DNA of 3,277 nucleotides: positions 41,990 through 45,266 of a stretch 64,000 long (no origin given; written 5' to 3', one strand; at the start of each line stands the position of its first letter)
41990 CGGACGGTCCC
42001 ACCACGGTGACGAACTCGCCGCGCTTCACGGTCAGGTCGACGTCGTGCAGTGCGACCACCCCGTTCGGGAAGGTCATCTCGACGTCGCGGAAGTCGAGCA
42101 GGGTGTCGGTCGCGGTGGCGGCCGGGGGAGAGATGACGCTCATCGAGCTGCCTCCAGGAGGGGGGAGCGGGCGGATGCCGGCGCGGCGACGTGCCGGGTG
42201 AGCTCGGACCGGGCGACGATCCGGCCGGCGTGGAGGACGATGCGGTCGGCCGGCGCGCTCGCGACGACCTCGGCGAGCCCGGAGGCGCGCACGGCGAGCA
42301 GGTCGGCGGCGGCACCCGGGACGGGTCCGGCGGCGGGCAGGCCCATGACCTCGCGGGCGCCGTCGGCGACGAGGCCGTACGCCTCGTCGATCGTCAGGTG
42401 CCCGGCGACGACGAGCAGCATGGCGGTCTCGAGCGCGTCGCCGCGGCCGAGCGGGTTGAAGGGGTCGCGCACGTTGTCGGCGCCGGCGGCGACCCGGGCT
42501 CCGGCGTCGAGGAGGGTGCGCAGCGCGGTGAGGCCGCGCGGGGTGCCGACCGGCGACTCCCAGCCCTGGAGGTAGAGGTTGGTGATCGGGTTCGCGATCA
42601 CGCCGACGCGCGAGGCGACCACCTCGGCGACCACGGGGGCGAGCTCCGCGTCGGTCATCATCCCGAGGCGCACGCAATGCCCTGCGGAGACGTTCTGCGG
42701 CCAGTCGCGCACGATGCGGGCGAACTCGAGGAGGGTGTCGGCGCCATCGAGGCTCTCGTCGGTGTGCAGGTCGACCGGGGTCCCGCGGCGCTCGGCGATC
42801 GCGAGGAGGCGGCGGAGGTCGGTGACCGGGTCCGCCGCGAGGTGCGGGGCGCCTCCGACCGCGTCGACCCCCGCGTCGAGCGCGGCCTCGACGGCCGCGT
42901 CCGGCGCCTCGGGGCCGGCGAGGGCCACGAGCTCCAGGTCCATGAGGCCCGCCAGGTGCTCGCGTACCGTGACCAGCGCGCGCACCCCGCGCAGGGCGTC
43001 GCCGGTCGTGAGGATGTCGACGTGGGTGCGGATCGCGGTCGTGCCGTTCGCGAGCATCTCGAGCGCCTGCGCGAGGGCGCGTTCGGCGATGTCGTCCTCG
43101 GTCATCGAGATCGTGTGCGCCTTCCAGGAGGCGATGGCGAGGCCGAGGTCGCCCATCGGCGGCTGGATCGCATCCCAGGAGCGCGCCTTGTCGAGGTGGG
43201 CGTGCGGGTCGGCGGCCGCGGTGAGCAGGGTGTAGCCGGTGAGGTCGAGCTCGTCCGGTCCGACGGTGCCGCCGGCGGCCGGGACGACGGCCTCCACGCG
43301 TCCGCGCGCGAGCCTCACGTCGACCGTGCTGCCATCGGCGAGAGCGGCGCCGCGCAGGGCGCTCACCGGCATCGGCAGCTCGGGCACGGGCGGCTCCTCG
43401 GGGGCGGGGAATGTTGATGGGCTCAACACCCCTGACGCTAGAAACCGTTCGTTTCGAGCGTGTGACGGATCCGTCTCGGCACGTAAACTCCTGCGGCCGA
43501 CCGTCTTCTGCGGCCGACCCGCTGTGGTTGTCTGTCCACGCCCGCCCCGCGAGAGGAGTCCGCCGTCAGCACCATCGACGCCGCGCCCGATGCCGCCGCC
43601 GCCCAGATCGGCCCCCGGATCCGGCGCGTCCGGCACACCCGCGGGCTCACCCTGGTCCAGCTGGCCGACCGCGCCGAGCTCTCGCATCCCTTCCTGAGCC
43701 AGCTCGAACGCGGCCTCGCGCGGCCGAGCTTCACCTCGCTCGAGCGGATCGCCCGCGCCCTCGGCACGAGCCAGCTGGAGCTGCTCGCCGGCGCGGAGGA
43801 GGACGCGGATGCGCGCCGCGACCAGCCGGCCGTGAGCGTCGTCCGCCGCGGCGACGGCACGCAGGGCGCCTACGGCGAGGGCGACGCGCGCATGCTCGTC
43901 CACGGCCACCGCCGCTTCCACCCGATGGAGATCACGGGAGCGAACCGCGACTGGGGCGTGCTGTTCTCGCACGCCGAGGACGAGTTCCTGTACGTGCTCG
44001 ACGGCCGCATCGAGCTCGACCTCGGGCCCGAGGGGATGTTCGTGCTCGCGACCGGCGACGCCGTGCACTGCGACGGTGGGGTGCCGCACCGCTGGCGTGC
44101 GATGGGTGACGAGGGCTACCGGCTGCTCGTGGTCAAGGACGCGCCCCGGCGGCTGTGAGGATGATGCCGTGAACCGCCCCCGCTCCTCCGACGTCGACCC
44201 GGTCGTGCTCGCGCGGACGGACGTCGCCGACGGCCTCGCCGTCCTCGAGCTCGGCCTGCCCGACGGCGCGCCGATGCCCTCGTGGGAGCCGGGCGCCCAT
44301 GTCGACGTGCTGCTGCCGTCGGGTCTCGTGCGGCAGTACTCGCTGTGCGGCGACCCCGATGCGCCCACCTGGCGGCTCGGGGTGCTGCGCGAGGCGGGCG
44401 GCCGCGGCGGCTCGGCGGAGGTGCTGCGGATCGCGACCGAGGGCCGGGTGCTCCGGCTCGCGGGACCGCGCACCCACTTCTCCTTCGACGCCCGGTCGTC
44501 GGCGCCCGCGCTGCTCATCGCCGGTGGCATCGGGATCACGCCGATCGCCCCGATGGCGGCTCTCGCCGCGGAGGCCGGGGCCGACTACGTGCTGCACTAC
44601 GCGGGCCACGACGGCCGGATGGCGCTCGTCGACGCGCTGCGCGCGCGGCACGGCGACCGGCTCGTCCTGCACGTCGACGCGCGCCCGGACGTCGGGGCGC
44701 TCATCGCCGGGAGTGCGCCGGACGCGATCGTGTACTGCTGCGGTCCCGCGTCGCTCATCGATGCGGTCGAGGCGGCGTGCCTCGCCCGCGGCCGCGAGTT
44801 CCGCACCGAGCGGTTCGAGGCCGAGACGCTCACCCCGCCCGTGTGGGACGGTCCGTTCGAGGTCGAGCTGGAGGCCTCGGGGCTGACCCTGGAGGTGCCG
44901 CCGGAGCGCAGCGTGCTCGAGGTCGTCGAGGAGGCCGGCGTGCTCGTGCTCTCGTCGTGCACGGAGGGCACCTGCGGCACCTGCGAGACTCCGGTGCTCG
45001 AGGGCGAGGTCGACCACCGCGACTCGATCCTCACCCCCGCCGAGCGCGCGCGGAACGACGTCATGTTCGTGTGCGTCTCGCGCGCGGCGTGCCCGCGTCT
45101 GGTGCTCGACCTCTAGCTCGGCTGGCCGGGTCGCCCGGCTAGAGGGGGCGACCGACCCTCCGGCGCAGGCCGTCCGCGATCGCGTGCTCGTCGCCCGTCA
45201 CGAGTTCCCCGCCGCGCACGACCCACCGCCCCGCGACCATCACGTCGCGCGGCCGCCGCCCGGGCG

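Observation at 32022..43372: Twelve-gene translationally coupled operon joining uricase/allantoinase/guanine deaminase to an uncharacterised ABC importer and six enzymes (candidate new N-heterocycle or damaged-purine catabolic system)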

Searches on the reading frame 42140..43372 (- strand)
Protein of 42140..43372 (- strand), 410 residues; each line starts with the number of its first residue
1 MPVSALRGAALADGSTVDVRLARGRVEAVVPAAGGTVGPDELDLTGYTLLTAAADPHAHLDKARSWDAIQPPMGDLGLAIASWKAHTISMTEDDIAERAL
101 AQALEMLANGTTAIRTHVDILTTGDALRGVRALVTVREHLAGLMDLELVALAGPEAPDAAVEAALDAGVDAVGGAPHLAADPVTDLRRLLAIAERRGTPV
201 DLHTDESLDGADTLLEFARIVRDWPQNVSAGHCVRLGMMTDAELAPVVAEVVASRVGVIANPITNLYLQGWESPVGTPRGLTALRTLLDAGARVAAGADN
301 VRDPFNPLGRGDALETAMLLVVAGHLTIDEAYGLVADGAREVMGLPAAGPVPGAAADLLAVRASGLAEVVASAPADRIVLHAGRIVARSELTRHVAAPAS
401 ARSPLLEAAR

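Call 6: search_protein_families(library=pfam, proteins=[window:42140-43372:-], max_evalue=0.01)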
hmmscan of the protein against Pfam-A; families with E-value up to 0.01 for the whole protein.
window:42140-43372:- (410 aa): 3 families
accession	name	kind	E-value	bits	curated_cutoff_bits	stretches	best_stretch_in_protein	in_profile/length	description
PF07969.17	Amidohydro_3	-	2.3e-16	60.8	29.7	1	85-386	134-471/472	Amidohydrolase family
PF01979.26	Amidohydro_1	-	2e-08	34.3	25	1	54-363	7-320/345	Amidohydrolase family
PF04909.20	Amidohydro_2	-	0.00069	19.9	26.4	1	98-233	35-179/289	Amidohydrolase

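Call 7: search_protein_families(library=ncbifam, proteins=[window:42140-43372:-], max_evalue=0.01)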
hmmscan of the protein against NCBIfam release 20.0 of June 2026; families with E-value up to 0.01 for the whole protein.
window:42140-43372:- (410 aa): 7 families
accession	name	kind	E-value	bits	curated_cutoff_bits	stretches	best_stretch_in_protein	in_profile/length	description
NF005759.0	PRK07583.1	equivalog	3e-54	184.3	403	1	13-388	37-423/438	cytosine deaminase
NF005748.0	PRK07572.1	subfamily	1e-53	183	438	1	6-392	6-406/426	cytosine deaminase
NF004636.0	PRK05985.1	subfamily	2.4e-51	174.8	408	1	5-390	6-392/398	amidohydrolase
NF006685.0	PRK09230.1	subfamily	5.3e-34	117.4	483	1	17-392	20-410/426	cytosine deaminase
NF005312.0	PRK06846.1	subfamily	2e-23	82.9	447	1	16-389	32-408/412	amidohydrolase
NF005365.0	PRK06886.1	equivalog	5e-14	52.1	340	1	57-345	27-324/327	hypothetical protein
NF006849.0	PRK09358.1-5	equivalog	0.00077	18.6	494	1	191-300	192-286/350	adenosine deaminase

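Call 13: search_solved_structures(query=window:42140-43372:-, max_evalue=0.001)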
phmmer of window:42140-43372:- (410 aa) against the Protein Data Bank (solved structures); distinct sequences matched with E-value up to 0.001: 13.
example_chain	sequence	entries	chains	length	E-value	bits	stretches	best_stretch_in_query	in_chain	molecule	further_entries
1k6w_A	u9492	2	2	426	2e-32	116.3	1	18-390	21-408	Cytosine Deaminase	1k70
3o7u_A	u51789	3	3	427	2e-32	116.3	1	18-390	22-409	Cytosine deaminase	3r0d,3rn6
1r9z_A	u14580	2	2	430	2.1e-32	116.2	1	18-390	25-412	Cytosine deaminase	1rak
1r9x_A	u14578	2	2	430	2.8e-32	115.8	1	18-390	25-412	Cytosine deaminase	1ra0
1r9y_A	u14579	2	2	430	5.4e-32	114.8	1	18-390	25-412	Cytosine deaminase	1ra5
4r7w_A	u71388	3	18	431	2.5e-31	112.7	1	31-403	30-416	Cytosine deaminase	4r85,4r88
3g77_A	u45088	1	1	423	6.3e-31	111.3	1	18-390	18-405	Cytosine deaminase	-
6nbo_A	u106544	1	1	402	7.3e-26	94.7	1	15-389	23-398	N-isopropylammelide isopropylaminohydrolase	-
2qt3_A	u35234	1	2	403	4.8e-15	59.1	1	7-179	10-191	N-isopropylammelide isopropyl amidohydrolase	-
4cqd_A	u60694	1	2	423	5.7e-15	58.8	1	7-391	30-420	N-ISOPROPYLAMMELIDE ISOPROPYL AMIDOHYDROLASE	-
4cqb_A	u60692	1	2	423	5.8e-15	58.8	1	7-179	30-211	N-ISOPROPYLAMMELIDE ISOPROPYL AMIDOHYDROLASE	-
4cqc_A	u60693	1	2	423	6.1e-15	58.7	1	7-179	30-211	N-ISOPROPYLAMMELIDE ISOPROPYL AMIDOHYDROLASE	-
5akq_A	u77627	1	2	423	2.9e-14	56.5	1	7-179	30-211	N-ISOPROPYLAMMELIDE ISOPROPYL AMIDOHYDROLASE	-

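Call 77: search_dna_similar(query=window:42140-43372:-, collection=plasmids, mode=protein, max_rows=25)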
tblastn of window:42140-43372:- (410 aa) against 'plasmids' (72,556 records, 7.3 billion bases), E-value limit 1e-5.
Records with a match: 641; places in all: 807; records where one place covers at least 80% of the query: 195.
Best place of each record, by identity: <60% 641.
By first word of the organism name: Rhizobium 263; Sinorhizobium 147; Ensifer 20; Enterobacter 20; Klebsiella 15; Shinella 14; Agrobacterium 14; Azospirillum 12; Escherichia 12; Aminobacter 11; and 66 more.
By predicted mobility (MOB-suite, as given by PLSDB): non-mobilizable 305; conjugative 224; mobilizable 112.
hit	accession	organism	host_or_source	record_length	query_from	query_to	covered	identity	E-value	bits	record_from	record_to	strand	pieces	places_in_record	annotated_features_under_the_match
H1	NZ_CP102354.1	Paracoccus sp. SMMA_5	pure culture,Lotus pond, a sulfur-borax ...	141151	6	393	95%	34.7%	5e-26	118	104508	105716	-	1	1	amidohydrolase family protein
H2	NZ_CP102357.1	Paracoccus sp. SMMA_5_TC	pure culture,Lotus pond, a sulfur-borax ...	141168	6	393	95%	34.7%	5e-26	118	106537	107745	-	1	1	amidohydrolase family protein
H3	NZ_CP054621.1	Azospirillum oryzae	cell culture,soil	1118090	6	390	94%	33.6%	2e-22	107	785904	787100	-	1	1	record has no annotation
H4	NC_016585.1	Azospirillum lipoferum 4B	-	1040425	17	390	91%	34.3%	1e-21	104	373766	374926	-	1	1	none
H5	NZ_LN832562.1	Paracoccus aminovorans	-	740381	22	389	90%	34.3%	3e-23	109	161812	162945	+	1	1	amidohydrolase family protein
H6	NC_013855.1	Azospirillum sp. B510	-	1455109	6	393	95%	32.3%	2e-23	110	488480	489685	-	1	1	record has no annotation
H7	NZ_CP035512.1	Haematobacter massiliensis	single cell,human skin swab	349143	18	394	92%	32.8%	2e-16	89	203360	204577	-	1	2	cytosine deaminase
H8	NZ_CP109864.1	Paracoccus aminovorans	bacteria,human fecal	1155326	25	389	89%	33.7%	4e-23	109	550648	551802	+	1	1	record has no annotation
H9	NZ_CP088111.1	Sinorhizobium medicae WSM1115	cell culture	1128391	6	389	94%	31.7%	3e-19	97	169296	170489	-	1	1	record has no annotation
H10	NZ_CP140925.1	Sinorhizobium medicae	Medicago lupulina,whole organism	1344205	6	389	94%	31.7%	3e-19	97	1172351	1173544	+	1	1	record has no annotation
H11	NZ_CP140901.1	Sinorhizobium medicae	Medicago lupulina,whole organism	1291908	6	389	94%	31.7%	4e-19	97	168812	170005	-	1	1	record has no annotation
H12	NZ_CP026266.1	Aminobacter sp. MSH1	bacterial isolate,soil from courtyard ...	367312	42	399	87%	33.8%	1e-27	123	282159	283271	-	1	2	amidohydrolase family protein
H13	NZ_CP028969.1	Aminobacter sp. MSH1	Soil,Dichlobenil-treated soil sampled ...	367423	42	399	87%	33.8%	1e-27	123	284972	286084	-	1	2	amidohydrolase family protein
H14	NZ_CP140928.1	Sinorhizobium medicae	Medicago lupulina,whole organism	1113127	6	389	94%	31.4%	2e-18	96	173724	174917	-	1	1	record has no annotation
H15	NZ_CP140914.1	Sinorhizobium medicae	Medicago lupulina,whole organism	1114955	6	389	94%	31.4%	2e-18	96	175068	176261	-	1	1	record has no annotation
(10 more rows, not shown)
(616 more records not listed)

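Call 78: get_annotated_region(hit=H1, flank=9000)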
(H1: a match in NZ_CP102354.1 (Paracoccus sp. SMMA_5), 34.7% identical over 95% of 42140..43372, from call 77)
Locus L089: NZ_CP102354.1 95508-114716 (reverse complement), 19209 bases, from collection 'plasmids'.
description: Paracoccus sp. SMMA_5 plasmid pNSM5b, complete sequence
organism: Paracoccus sp. SMMA_5 (NCBI taxid 2654281)
taxonomy: Bacteria; Pseudomonadota; Alphaproteobacteria; Rhodobacterales; Paracoccaceae; Paracoccus; Paracoccus sp. SMMA 5
host: -; source: pure culture,Lotus pond, a sulfur-borax hot spring; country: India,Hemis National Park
typing (MOB-suite, as given by PLSDB): non-mobilizable; replicon rep_cluster_229
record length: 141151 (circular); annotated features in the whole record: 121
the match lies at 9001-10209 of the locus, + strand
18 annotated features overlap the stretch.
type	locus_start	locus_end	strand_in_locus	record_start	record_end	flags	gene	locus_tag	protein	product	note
CDS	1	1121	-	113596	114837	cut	cyoA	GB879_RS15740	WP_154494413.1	ubiquinol oxidase subunit II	GO:0015990 - electron transport coupled proton transport [Evidence IEA]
CDS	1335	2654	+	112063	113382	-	-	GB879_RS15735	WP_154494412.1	MFS transporter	GO:0055085 - transmembrane transport [Evidence IEA]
CDS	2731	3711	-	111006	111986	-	-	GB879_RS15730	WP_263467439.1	LysR substrate-binding domain-containing protein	-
CDS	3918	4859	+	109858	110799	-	-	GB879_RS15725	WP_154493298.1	amidohydrolase family protein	-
CDS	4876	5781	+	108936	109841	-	-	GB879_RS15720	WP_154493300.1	amidohydrolase family protein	-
CDS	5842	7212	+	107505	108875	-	-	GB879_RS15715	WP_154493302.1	UbiD family decarboxylase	-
CDS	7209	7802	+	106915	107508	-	-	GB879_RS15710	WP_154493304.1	UbiX family flavin prenyltransferase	-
CDS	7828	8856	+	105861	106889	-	-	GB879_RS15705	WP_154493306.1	GTP-binding protein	-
CDS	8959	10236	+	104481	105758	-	-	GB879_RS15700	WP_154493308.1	amidohydrolase family protein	-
CDS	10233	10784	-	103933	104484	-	-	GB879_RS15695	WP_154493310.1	NTP transferase domain-containing protein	-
CDS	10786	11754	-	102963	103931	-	-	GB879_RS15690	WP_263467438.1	XdhC family protein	-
CDS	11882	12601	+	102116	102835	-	-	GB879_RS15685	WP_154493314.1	GntR family transcriptional regulator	-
CDS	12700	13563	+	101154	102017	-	-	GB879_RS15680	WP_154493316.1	xanthine dehydrogenase family protein subunit M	-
CDS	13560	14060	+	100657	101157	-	-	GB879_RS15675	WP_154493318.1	(2Fe-2S)-binding protein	-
CDS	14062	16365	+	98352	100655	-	-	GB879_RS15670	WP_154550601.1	molybdopterin cofactor-binding domain-containing protein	-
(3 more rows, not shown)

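Call 79: get_annotated_region(hit=H12, flank=9000)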
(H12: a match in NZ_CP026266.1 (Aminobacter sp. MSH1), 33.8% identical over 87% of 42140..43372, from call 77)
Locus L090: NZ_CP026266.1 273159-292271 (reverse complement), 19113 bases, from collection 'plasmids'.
description: Aminobacter sp. MSH1 plasmid pAM01, complete sequence
organism: Aminobacter sp. MSH1 (NCBI taxid 374606)
taxonomy: Bacteria; Pseudomonadota; Alphaproteobacteria; Hyphomicrobiales; Phyllobacteriaceae; Aminobacter; Aminobacter sp. MSH1
host: -; source: bacterial isolate,soil from courtyard of a former plant nursery located above a BAM-contaminated aquifer; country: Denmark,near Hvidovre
typing (MOB-suite, as given by PLSDB): non-mobilizable
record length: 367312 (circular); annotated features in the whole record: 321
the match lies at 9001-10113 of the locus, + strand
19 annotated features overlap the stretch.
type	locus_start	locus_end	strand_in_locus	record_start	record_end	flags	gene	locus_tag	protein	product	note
CDS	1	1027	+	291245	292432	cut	-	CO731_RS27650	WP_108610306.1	urate hydroxylase PuuD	-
CDS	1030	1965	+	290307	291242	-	-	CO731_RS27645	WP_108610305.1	polysaccharide deacetylase family protein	GO:0005975 - carbohydrate metabolic process [Evidence IEA]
CDS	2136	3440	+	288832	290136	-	-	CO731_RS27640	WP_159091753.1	leucyl aminopeptidase family protein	-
CDS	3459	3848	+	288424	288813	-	-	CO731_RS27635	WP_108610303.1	RidA family protein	-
CDS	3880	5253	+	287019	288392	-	-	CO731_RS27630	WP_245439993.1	amidase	-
CDS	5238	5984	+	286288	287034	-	-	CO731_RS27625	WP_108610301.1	fumarylacetoacetate hydrolase family protein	-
CDS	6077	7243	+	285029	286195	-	-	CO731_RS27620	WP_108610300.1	aminotransferase class V-fold PLP-dependent enzyme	-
CDS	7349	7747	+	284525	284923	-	-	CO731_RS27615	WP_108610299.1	heme-binding protein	-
CDS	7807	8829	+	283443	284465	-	-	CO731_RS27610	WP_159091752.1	NAD(P)-dependent oxidoreductase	-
CDS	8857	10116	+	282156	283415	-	-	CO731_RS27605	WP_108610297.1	amidohydrolase family protein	-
CDS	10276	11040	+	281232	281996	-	-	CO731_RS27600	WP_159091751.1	LysR family transcriptional regulator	GO:0006355 - regulation of DNA-templated transcription [Evidence IEA]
CDS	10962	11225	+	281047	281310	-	-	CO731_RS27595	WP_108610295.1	LysR substrate-binding domain-containing protein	-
CDS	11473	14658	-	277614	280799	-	-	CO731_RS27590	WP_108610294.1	efflux RND transporter permease subunit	GO:0042908 - xenobiotic transport [Evidence IEA]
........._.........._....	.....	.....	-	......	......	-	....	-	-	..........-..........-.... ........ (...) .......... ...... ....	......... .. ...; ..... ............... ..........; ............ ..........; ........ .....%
CDS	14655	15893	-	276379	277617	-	-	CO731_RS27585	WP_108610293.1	efflux RND transporter periplasmic adaptor subunit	GO:0006810 - transport [Evidence IEA]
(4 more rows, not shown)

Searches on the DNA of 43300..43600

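Call 89: search_rna_families(source=window, start=43300, end=43600, threshold=evalue, max_evalue=10)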
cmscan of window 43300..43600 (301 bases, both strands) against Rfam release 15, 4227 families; matches with E-value up to 10: 0.
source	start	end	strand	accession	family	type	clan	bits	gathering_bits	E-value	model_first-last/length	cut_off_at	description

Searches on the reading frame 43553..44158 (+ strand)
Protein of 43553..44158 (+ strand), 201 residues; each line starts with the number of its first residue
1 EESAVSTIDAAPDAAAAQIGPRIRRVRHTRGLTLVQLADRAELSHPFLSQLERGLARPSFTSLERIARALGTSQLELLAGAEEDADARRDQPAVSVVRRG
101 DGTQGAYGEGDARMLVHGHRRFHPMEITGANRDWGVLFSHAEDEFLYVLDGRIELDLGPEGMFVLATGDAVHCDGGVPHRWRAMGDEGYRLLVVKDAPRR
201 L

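Call 9: search_protein_families(library=ncbifam, proteins=[window:43553-44158:+], max_evalue=0.001)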
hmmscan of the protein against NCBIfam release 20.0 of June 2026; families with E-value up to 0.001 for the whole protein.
window:43553-44158:+ (201 aa): 10 families
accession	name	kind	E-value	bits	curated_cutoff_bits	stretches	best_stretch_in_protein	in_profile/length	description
NF006015.0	PRK08154.1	subfamily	4.1e-13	49.2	204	1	7-85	19-98/314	anaerobic benzoate catabolism transcriptional regulator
NF041951.1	phage_RstR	subfamily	4.6e-08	33.3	80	1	19-85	3-69/108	RstR family transcriptional repressor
NF007408.0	PRK09943.1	equivalog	7.2e-08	32.2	211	1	18-192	7-177/185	HTH-type transcriptional regulator PuuR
NF010465.0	PRK13890.1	equivalog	8.6e-08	32.3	96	1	23-82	10-69/121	conjugal transfer protein TrbA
TIGR03070.1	couple_hipB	subfamily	1.1e-07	31.7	71.65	1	18-72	2-56/58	type II toxin-antitoxin system Y4mF family antitoxin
NF041677.1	trans_regClgR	equivalog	8.5e-07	29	170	1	19-89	9-79/113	transcriptional regulator ClgR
NF046032.1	TransRegSlrRBacil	equivalog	7.7e-06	26.1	250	1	19-78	2-62/149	HTH-type transcriptional regulator SlrR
NF047948.1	male_kill_WMK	equivalog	1.4e-05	24.7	300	1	17-80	4-67/300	WO male-killing family protein Wmk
NF007257.0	PRK09706.1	subfamily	0.00013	21.7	101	1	18-87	5-74/135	transcriptional repressor DicA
NF038139.1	Reg_Aceta_RamB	equivalog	0.00061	18.6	700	1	19-72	3-56/465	acetate metabolism transcriptional regulator RamB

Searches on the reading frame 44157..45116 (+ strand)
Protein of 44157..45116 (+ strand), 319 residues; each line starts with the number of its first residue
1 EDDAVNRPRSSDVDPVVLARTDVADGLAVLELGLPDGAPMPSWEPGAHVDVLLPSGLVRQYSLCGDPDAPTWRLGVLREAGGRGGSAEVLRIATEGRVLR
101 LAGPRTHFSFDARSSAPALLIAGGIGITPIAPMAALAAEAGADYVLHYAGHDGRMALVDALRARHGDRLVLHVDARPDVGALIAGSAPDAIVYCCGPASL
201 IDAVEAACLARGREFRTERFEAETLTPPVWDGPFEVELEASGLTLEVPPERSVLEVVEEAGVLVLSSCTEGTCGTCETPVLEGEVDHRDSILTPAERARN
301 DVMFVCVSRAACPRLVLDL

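Call 9: search_protein_families(library=ncbifam, proteins=[window:44157-45116:+], max_evalue=0.001)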
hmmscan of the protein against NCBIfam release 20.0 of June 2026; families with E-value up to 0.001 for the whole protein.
window:44157-45116:+ (319 aa): 13 families
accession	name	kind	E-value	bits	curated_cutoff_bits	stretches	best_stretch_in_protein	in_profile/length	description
TIGR02160.1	PA_CoA_Oxy5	hypoth_equivalog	5.5e-17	61.6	420.8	2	192-316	210-348/352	1,2-phenylacetyl-CoA epoxidase subunit PaaE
NF009805.0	PRK13289.1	equivalog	1.2e-16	60.7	432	1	27-149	169-298/399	NO-inducible flavohemoprotein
NF045803.1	MethMoxFADbindMmoC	equivalog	2.1e-16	59.6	500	2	42-135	139-233/343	aromatic/alkene monooxygenase hydroxylase FAD-binding subunit MmoC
NF007964.0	PRK10684.1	equivalog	4.1e-15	55.6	383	1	190-303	204-320/333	NADH oxidoreductase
NF040810.1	BenC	equivalog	1.5e-14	53.9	430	1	23-147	115-237/333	benzoate 1,2-dioxygenase electron transfer component BenC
NF058606.1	GlBtMonoRdsGbcB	equivalog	7.2e-14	51.4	500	2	234-306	278-350/362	glycine betaine monooxygenase reductase subunit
TIGR02008.1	fdx_plant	subfamily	4.6e-08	32.7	81.15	1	242-308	14-80/97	ferredoxin [2Fe-2S]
NF004317.0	PRK05713.1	equivalog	1.7e-07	30.8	338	1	238-301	4-67/312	iron-sulfur-binding ferredoxin reductase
NF041393.1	Frdxn_Halo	equivalog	2.9e-07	30.3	150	1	244-311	39-107/128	ferredoxin Fer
NF007985.1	PRK10713.1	equivalog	3.3e-06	26.6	75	1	237-293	2-59/81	class I ribonucleotide reductase maintenance protein YfaE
NF008822.0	PRK11872.1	equivalog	2.8e-05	23.3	402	0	11-155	105-250/341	anthranilate 1,2-dioxygenase electron transfer component AntC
NF000799.0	PRK00054.1-4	equivalog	0.00023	20.3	314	1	68-206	61-204/258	dihydroorotate dehydrogenase electron transfer subunit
NF040756.1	corr_regen_AcsV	exception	0.00048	18.6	800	1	237-309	3-76/632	corrinoid activation/regeneration protein AcsV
